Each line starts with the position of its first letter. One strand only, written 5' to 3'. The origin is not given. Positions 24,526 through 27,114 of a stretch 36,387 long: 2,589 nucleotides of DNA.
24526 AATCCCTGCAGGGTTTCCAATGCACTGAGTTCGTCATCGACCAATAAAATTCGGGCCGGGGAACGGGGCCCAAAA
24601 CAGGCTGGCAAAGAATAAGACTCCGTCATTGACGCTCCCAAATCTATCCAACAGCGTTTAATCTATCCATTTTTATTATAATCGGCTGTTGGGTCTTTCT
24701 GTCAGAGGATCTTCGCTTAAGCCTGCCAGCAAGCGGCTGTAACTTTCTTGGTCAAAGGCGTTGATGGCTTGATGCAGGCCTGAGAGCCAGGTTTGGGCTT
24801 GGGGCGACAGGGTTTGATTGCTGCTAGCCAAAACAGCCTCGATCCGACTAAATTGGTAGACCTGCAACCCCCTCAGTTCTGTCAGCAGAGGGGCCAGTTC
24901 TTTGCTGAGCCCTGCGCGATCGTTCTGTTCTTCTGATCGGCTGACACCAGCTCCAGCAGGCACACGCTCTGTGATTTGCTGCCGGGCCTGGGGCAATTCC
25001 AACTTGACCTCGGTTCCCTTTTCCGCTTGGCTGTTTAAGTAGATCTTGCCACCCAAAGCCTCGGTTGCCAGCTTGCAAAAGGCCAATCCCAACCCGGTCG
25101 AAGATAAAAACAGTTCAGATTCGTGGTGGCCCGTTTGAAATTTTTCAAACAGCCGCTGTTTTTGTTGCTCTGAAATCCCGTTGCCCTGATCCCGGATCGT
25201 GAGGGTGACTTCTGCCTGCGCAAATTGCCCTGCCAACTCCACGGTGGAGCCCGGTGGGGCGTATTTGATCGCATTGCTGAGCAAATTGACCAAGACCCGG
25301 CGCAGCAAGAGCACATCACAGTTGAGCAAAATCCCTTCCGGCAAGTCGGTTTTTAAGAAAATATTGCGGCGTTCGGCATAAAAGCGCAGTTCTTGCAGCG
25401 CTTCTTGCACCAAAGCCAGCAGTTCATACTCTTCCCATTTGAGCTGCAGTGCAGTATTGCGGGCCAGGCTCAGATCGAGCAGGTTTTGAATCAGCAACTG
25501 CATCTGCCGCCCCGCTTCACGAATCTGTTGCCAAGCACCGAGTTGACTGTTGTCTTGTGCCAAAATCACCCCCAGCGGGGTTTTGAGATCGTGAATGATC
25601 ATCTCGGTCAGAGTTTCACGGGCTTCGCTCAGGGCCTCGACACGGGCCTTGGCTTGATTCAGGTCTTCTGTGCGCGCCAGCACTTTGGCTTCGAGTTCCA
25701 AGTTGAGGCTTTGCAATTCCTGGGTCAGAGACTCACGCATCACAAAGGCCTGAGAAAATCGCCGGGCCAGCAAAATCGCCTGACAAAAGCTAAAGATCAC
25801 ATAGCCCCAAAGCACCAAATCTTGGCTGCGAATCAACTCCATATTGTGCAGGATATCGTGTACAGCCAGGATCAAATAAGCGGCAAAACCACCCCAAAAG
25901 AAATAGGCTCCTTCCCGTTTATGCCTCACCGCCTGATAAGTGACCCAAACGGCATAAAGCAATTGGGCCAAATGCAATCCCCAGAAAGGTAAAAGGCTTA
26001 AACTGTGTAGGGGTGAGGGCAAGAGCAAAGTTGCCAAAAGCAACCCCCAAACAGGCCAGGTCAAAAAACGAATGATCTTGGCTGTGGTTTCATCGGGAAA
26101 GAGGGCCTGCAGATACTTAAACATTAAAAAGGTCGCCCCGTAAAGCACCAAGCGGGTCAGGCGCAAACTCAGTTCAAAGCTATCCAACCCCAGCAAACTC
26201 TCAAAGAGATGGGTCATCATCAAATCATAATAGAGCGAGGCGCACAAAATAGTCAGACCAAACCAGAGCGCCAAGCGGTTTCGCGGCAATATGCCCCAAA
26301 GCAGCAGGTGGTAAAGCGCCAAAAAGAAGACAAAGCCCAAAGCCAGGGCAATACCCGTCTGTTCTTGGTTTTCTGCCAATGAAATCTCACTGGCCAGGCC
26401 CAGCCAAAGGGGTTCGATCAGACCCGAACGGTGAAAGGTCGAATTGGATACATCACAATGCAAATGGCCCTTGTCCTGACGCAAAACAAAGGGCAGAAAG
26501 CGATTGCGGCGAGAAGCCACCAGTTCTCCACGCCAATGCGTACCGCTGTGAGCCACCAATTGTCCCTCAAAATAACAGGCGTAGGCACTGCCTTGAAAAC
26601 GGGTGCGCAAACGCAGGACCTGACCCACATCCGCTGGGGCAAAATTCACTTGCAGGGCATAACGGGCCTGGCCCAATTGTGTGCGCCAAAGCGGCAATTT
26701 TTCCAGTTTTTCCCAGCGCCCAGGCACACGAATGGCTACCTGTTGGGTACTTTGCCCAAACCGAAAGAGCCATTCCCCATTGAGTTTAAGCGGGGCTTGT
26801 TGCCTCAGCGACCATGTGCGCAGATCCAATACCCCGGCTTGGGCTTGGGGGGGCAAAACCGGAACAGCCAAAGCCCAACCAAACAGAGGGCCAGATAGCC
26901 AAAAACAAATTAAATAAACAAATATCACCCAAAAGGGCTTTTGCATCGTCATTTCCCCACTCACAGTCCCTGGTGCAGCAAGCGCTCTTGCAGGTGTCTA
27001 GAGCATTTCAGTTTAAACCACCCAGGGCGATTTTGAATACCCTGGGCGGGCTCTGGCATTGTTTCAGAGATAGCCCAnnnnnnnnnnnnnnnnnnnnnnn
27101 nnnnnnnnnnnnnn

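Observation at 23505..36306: Three translationally coupled giant TIG/NHL/Fn3 surface lipoproteins followed by a 7TMR-DISM sensor kinase and a degenerate receiver-kinase protein: candidate regulated adhesin / glycan-sensing envelope system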

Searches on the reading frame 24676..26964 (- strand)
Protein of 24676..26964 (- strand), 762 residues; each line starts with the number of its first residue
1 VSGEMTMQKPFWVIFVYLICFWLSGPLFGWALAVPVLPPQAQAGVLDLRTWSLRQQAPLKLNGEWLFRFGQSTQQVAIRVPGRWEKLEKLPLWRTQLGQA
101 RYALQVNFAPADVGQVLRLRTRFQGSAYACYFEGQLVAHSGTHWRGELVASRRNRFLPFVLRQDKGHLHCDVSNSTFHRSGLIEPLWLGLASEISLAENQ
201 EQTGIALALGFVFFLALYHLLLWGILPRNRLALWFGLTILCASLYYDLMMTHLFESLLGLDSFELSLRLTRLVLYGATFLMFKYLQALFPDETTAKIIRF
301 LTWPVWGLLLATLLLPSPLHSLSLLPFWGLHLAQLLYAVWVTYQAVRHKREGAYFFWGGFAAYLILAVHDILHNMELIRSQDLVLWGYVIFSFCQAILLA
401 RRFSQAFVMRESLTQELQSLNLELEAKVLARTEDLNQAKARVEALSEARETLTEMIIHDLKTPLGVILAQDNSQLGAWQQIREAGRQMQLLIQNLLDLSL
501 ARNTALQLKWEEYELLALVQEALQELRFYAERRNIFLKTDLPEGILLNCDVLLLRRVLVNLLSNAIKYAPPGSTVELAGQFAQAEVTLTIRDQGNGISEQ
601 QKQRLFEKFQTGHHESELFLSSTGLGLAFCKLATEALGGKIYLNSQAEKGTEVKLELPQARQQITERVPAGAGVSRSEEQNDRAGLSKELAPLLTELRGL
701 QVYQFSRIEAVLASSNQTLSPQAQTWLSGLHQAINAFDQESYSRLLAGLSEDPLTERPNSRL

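Call 5: search_protein_families(library=pfam, proteins=[window:24676-26964:-], max_evalue=0.01)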
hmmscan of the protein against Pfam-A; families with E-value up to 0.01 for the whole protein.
window:24676-26964:- (762 aa): 4 families
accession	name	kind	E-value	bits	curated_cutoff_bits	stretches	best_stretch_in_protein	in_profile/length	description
PF02518.31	HATPase_c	-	1.6e-23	83.7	26.4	1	550-660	2-110/111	Histidine kinase-, DNA gyrase B-, and HSP90-like ATPase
PF07695.17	7TMR-DISM_7TM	-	2.8e-16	60.5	29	1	206-401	6-204/205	7TM diverse intracellular signalling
PF00512.31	HisKA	-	0.00023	21.6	26.9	1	449-500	2-62/66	His Kinase A (phospho-acceptor) domain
PF13581.12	HATPase_c_2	-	0.0046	17.4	27.4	0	561-637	39-112/127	Histidine kinase-like ATPase domain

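Call 6: search_protein_families(library=ncbifam, proteins=[window:24676-26964:-], max_evalue=0.01)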
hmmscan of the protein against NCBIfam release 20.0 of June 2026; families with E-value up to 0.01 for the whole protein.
window:24676-26964:- (762 aa): 82 families (the best 25 are shown)
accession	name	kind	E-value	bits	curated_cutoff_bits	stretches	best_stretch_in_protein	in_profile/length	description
NF046044.1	PnpS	equivalog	2.2e-36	125.7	400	1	481-658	213-390/390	two-component system histidine kinase PnpS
NF011874.0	PRK15347.1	equivalog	1.8e-34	118.9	852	1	416-663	365-618/921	two component system sensor kinase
NF007793.0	PRK10490.1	equivalog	8.2e-33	113.4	1123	1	436-662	650-885/895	two-component system sensor histidine kinase KdpD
NF006800.0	PRK09303.1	equivalog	1.4e-32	113.1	342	1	434-662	136-380/383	histidine kinase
NF047874.1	MASE3_PAS_HK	subfamily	4e-31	108.5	560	1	456-663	405-628/655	MASE3 domain-containing sensor histidine kinase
TIGR02956.1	TMAO_torS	equivalog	9.2e-31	106.8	676.5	1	412-665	431-688/967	TMAO reductase system sensor histidine kinase/response regulator TorS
NF008312.0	PRK11100.1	equivalog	1.8e-30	106.2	356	1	383-660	196-475/477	two-component system sensor histidine kinase CreC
TIGR02966.1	phoR_proteo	equivalog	4.6e-29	101.5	334.2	1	426-655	95-331/333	phosphate regulon sensor histidine kinase PhoR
NF045595.1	HK_scytonemin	equivalog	2.4e-27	95.6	865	1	434-659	400-635/637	scytonemin biosynthesis sensor histidine kinase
NF012163.2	BaeS_SmeS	equivalog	5.1e-27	94.9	500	1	432-658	223-457/457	sensor histidine kinase efflux regulator BaeS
NF041832.1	near_NosP_CTERM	subfamily_domain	6.4e-27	94.6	400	1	478-671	46-237/370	NahK/ErcS family hybrid sensor histidine kinase/response regulator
NF041880.1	EPS_EpsF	equivalog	2.8e-26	92.1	900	1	433-651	255-483/492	response regulator EpsF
NF033092.0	HK_WalK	equivalog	3.4e-26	92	725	1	482-658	416-593/594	cell wall metabolism sensor histidine kinase WalK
TIGR01386.1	cztS_silS_copS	subfamily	1e-25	90.7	292.55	1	408-658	202-457/457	heavy metal sensor histidine kinase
NF033091.0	HK_VanS_ACDEFG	equivalog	7.2e-24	84.4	400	1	423-658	48-293/293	vancomycin resistance histidine kinase VanS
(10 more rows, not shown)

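Call 25: find_related_loci(query=A1, collection=genome_contigs, flank=10000)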
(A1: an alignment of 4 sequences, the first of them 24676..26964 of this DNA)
Query A1 (762 aa) in genome_contigs; peptide patterns used: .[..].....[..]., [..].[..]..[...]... (x = any residue, [..] = any of these).
94 stretches matched a pattern; 14 encode a relative of the query (tblastn E <= 1e-3); 14 distinct loci.
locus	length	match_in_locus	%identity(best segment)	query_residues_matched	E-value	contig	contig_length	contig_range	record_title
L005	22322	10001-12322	89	5-762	0e+0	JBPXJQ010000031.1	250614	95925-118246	MAG: Candidatus Blackallbacteria bacterium isolate mt_P12 k141_228396, whole genome shotgun sequence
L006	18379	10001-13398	89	5-762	0e+0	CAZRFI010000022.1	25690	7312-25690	MAG TPA_asm: uncultured Candidatus Sericytochromatia bacterium isolate binchicken_co266_209 genome assembly, contig: NOD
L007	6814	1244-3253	24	39-701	1e-44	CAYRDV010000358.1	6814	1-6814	MAG TPA_asm: uncultured Candidatus Sericytochromatia bacterium isolate binchicken_co248_139 genome assembly, contig: NOD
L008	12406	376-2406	24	12-661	4e-44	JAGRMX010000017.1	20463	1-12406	MAG: Leptospiraceae bacterium isolate HKST-UBA02 NODE_17_length_20463_cov_4.839743, whole genome shotgun sequence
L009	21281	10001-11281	25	7-425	3e-23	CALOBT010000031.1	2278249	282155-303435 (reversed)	MAG: uncultured Spirochaetota bacterium isolate LOGT_bin.0113 genome assembly, contig: contig_15214, whole genome shotgu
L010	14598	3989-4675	28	439-650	2e-15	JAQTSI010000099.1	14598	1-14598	MAG: Methylococcaceae bacterium isolate STB_183 NODE_9948_length_14598_cov_2.930067_Sandtown_B, whole genome shotgun seq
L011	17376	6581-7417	25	408-665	6e-14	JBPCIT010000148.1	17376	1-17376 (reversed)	MAG: Longimicrobiaceae bacterium isolate TH_ant_mag_7 S1Ck127_8486208_flag_0_multi_9.6003_len_17376, whole genome shotgu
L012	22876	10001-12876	26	426-658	4e-13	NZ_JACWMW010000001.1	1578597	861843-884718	Mucilaginibacter rigui strain CGMCC 1.13878 NODE_1_length_1578597_cov_49.423236, whole genome shotgun sequence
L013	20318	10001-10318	35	557-661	2e-12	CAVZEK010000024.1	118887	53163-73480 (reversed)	MAG: uncultured beta proteobacterium isolate MFD05942.bin.2.95 genome assembly, contig: contig_29077, whole genome shotg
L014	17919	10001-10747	27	412-657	3e-11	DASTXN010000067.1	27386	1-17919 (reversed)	MAG TPA_asm: Jatrophihabitantaceae bacterium isolate SMAG_U2415 k141_725330, whole genome shotgun sequence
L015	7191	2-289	32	567-661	3e-8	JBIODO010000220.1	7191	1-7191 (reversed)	MAG: Burkholderiales bacterium isolate GcL4-2 k141_171439_length_7191_cov_19.0929, whole genome shotgun sequence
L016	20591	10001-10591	26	439-641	3e-8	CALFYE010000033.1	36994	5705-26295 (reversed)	MAG TPA_asm: uncultured Myxococcales bacterium isolate SRR6231182_bin.43_CONCOCT_v1.1_MAG genome assembly, contig: ERZ65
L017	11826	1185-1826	29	455-660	2e-17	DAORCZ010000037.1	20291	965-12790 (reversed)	MAG TPA_asm: Pseudomonadota bacterium isolate AMR_MDS_0893 NODE_1553_length_20291_cov_6.252718, whole genome shotgun seq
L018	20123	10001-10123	41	27-67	1e-4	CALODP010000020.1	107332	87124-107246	MAG: uncultured Ignavibacteriales bacterium isolate LOGT_bin.0028 genome assembly, contig: contig_39137, whole genome sh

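Call 60: find_related_loci(query=A1, collection=metagenome_contigs, flank=10000)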
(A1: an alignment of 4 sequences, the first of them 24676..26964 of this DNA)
Query A1 (762 aa) in metagenome_contigs; peptide patterns used: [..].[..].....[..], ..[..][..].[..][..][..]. (x = any residue, [..] = any of these).
206 stretches matched a pattern; 6 encode a relative of the query (tblastn E <= 1e-3); 6 distinct loci.
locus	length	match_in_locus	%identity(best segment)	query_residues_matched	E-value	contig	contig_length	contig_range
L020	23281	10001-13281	29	403-669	2e-20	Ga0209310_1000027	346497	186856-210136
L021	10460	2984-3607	28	458-651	3e-19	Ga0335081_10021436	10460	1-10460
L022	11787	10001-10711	27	439-658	2e-16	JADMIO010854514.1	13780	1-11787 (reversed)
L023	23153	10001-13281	29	403-669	2e-20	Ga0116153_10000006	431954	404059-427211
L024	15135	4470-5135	29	458-671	4e-8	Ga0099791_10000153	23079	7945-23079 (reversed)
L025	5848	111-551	31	508-658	5e-7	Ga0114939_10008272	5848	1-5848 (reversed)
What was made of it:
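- Tried and rejected: It gave only generic kinase-core matches (call 60).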

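Call 86: search_protein_families(library=pfam, proteins=[L007:1154-2400:+], max_evalue=1)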
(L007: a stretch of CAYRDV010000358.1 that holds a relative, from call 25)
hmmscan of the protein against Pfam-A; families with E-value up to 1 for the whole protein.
L007:1154-2400:+ (415 aa): 1 family
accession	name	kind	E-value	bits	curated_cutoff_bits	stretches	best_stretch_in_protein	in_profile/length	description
PF07695.17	7TMR-DISM_7TM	-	6.5e-30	105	29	1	205-403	3-204/205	7TM diverse intracellular signalling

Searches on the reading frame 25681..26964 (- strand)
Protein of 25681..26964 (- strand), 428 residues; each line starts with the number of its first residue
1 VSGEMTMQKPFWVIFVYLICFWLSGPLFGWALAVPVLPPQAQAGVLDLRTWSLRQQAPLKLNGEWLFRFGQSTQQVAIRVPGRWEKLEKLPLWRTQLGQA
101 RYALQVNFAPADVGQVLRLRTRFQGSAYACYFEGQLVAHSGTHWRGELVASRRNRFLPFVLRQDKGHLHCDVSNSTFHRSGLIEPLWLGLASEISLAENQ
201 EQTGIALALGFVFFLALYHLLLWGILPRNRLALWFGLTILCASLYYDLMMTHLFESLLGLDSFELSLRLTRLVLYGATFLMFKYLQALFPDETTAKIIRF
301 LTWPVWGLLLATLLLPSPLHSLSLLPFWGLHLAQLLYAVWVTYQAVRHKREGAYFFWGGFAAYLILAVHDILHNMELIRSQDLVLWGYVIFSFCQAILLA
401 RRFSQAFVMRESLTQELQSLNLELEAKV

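Call 21: find_homologous_proteins(query=window:25681-26964:-)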
Query seq(428 aa) (428 aa): 1 proteins with E <= 0.001 among 8000 candidates.
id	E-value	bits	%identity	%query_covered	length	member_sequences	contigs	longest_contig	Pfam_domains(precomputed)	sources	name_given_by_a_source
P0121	1.4e-22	99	29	86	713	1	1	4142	PF07695.18,PF02518.32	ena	-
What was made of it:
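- Tried and rejected: It returned one distant protein and not even the close relatives (call 21).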

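Call 86: search_protein_families(library=pfam, proteins=[P0121], max_evalue=1)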
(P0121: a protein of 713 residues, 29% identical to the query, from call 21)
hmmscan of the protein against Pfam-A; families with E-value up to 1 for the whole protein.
P0121 (713 aa): 5 families
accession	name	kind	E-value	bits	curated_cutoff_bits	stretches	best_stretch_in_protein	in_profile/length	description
PF07695.17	7TMR-DISM_7TM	-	6.2e-16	59.4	29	1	255-454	3-205/205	7TM diverse intracellular signalling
PF02518.31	HATPase_c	-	6.3e-12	46.4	26.4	1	612-700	5-110/111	Histidine kinase-, DNA gyrase B-, and HSP90-like ATPase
PF13581.12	HATPase_c_2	-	3e-05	24.5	27.4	1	616-664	35-87/127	Histidine kinase-like ATPase domain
PF13589.12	HATPase_c_3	-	0.0022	18.5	25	1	616-690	6-76/137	Histidine kinase-, DNA gyrase B-, and HSP90-like ATPase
PF13418.12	Kelch_4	-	0.15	12.5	21.6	1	405-430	13-38/49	Galactose oxidase, central domain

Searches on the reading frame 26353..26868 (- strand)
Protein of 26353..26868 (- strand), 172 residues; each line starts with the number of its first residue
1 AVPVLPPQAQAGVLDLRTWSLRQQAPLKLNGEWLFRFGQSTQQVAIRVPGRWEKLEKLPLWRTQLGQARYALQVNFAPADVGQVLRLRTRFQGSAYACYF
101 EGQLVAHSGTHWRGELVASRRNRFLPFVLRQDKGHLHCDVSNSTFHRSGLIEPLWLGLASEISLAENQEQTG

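Call 40: search_protein_families(library=pfam, proteins=[window:26353-26868:-], max_evalue=10)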
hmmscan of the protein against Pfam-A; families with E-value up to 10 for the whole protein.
seq(172 aa): 1 family
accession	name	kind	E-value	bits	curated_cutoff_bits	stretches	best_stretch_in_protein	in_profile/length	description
PF17387.8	Glyco_hydro_59M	-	0.031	14.9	28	1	34-69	43-78/116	Glycosyl hydrolase family 59 central domain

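Call 53: search_solved_structures(query=window:26353-26868:-, max_evalue=10, show_alignments=2)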
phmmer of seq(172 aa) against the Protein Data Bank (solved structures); distinct sequences matched with E-value up to 10: 1.
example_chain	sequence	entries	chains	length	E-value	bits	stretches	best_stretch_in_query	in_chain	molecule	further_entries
8dua_B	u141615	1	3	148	1.9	11.4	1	41-70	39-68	Envelope glycoprotein gp41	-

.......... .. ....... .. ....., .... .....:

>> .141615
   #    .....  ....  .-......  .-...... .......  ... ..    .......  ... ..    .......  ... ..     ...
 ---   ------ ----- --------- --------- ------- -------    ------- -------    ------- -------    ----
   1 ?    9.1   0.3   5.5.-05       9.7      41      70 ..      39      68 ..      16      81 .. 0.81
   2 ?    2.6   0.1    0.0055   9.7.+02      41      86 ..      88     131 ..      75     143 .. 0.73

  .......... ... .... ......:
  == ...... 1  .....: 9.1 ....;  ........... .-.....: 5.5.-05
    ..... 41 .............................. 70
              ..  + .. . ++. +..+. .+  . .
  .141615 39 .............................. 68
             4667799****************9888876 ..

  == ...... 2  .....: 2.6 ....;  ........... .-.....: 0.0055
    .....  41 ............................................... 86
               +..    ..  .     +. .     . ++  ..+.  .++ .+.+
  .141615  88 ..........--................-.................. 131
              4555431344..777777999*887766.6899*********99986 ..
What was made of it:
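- On 7TMR-DISM receptors: No hit at E<=10 for the ectodomain (call 40) and none in the PDB by sequence (call 53).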
